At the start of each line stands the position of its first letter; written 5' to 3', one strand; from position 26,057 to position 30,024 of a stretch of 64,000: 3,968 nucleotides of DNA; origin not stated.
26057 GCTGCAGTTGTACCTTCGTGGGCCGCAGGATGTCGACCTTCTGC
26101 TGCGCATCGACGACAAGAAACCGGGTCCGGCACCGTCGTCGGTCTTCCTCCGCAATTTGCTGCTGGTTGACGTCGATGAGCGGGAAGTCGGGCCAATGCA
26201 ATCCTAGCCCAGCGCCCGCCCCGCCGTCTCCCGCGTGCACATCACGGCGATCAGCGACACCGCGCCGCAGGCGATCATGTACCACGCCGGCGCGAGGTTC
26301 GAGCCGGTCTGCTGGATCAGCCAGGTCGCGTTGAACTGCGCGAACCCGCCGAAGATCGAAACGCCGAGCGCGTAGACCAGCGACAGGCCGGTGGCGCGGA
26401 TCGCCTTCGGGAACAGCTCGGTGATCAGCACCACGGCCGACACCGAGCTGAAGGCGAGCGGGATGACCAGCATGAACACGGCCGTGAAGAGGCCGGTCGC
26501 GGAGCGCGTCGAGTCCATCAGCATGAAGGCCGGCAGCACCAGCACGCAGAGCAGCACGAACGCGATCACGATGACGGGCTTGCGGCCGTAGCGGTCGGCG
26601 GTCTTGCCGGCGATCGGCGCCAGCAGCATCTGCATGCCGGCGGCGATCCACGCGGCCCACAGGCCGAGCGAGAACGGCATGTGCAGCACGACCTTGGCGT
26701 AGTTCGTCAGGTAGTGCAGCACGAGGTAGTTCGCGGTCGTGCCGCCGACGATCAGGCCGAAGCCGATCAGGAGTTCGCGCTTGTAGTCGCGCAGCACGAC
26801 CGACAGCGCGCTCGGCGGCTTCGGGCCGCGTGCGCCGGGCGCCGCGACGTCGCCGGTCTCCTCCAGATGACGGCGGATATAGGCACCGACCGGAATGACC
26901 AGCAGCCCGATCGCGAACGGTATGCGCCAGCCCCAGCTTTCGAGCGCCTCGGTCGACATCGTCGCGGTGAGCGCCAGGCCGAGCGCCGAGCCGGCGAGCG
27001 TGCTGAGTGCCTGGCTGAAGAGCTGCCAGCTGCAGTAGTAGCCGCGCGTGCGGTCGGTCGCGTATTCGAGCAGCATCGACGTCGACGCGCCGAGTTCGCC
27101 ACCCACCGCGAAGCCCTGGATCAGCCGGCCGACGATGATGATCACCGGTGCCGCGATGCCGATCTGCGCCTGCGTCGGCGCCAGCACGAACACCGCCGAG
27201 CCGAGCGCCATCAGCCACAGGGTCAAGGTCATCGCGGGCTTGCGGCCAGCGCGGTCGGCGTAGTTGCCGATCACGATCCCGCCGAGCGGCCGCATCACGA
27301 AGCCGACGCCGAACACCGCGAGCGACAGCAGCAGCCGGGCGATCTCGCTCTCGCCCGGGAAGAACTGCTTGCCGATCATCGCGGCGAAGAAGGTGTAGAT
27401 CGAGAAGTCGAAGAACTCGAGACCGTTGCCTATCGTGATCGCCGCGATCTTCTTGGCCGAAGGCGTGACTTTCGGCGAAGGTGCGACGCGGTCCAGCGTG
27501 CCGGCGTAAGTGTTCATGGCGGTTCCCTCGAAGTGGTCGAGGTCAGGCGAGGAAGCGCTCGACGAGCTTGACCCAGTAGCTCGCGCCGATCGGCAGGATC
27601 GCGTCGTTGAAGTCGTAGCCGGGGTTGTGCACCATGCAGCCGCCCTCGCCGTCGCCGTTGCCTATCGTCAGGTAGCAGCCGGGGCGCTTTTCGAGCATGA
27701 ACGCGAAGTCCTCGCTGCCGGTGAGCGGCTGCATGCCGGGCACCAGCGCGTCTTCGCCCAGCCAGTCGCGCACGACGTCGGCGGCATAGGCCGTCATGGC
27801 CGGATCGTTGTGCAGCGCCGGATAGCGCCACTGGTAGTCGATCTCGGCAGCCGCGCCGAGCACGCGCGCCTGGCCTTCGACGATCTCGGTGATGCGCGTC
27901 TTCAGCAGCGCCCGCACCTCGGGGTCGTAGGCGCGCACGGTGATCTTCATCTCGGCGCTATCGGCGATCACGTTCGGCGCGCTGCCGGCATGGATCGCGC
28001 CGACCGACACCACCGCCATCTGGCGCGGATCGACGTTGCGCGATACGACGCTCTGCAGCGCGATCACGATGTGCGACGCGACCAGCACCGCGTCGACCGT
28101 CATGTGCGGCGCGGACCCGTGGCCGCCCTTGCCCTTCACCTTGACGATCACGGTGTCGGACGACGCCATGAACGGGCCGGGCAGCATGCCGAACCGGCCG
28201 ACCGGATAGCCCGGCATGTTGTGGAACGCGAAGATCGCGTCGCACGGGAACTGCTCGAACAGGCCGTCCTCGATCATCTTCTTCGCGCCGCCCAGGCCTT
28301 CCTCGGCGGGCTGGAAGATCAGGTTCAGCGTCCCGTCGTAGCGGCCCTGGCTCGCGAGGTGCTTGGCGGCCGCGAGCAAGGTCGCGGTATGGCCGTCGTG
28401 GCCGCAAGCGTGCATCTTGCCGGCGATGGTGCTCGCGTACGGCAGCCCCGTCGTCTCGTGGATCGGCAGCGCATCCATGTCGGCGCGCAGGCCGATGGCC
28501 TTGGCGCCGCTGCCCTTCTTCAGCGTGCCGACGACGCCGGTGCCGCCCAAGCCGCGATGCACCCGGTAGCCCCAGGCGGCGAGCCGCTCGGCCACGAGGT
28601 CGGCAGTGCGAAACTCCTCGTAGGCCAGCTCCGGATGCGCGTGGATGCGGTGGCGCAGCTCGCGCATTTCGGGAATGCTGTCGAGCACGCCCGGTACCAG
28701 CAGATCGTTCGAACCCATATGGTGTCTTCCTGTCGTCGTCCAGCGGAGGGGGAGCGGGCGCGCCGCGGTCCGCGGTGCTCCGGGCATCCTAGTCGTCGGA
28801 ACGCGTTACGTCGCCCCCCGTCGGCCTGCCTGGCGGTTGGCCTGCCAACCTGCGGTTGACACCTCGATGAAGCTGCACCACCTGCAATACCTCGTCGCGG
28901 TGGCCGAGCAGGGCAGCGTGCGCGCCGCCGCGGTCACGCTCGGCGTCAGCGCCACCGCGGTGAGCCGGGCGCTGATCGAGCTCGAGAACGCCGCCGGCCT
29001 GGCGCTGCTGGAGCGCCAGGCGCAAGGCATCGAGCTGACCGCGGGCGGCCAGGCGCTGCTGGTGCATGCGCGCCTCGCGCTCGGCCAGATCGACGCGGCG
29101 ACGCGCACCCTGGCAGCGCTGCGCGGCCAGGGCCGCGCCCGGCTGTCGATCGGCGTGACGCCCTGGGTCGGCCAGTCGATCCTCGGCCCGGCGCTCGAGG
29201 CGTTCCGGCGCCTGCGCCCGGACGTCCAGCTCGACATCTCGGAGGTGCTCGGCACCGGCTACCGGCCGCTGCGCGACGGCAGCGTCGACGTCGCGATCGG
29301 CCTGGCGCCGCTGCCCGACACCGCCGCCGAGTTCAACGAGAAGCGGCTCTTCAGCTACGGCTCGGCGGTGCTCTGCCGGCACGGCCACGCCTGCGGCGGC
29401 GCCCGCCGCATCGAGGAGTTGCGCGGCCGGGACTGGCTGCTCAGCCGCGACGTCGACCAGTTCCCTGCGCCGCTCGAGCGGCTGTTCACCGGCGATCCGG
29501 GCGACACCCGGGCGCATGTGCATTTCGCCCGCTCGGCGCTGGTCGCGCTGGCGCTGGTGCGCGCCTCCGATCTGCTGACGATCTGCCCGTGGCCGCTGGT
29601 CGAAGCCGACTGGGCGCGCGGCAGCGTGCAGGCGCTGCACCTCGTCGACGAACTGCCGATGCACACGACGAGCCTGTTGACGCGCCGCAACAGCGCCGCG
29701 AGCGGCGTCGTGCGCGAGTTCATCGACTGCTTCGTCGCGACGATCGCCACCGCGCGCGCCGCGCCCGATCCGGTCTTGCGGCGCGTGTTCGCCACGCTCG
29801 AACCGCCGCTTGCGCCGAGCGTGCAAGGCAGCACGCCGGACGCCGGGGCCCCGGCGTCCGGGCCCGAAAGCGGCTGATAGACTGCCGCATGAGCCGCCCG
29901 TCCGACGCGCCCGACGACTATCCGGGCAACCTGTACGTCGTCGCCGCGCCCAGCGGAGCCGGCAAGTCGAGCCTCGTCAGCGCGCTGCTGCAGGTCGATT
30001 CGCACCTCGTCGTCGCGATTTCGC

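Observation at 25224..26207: Stand-alone, horizontally acquired TIR-like (CAP12/PycTIR-type) protein fused to an unassigned beta-rich domain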

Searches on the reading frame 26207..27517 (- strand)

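Call 7: search_protein_families(library=pfam, proteins=[window:26207-27517:-], max_evalue=0.1)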
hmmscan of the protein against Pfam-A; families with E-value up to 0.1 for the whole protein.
window:26207-27517:- (437 aa): 2 families
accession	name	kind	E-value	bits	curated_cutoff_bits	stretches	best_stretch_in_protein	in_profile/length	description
PF00083.30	Sugar_tr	-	1.1e-25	90.9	22.3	2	27-207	5-180/452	Sugar (and other) transporter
PF07690.21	MFS_1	-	2.5e-25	89.6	33.4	2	28-295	2-253/347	Major Facilitator Superfamily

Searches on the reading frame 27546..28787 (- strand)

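Call 7: search_protein_families(library=pfam, proteins=[window:27546-28787:-], max_evalue=0.1)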
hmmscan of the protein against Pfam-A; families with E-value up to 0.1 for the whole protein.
window:27546-28787:- (414 aa): 2 families
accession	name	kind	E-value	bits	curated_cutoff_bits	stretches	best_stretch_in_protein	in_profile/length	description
PF01546.33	Peptidase_M20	-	2.2e-47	162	24.6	1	100-410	2-205/206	Peptidase family M20/M25/M40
PF07687.19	M20_dimer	-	9.1e-13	48.5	21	1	212-306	8-102/107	Peptidase dimerisation domain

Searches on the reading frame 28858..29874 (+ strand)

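Call 7: search_protein_families(library=pfam, proteins=[window:28858-29874:+], max_evalue=0.1)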
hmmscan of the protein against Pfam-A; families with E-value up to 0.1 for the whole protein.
window:28858-29874:+ (339 aa): 3 families
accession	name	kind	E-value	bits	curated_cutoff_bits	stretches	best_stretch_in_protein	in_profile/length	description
PF03466.25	LysR_substrate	-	4.9e-29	101.6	28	1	90-294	2-206/209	LysR substrate binding domain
PF00126.33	HTH_1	-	1.8e-16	60.3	26.6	1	6-65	1-60/60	Bacterial regulatory helix-turn-helix protein, lysR family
PF25213.1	HVO_A0261_N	-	0.0098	16.2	35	1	12-82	17-85/86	HVO_A0261 N-terminal domain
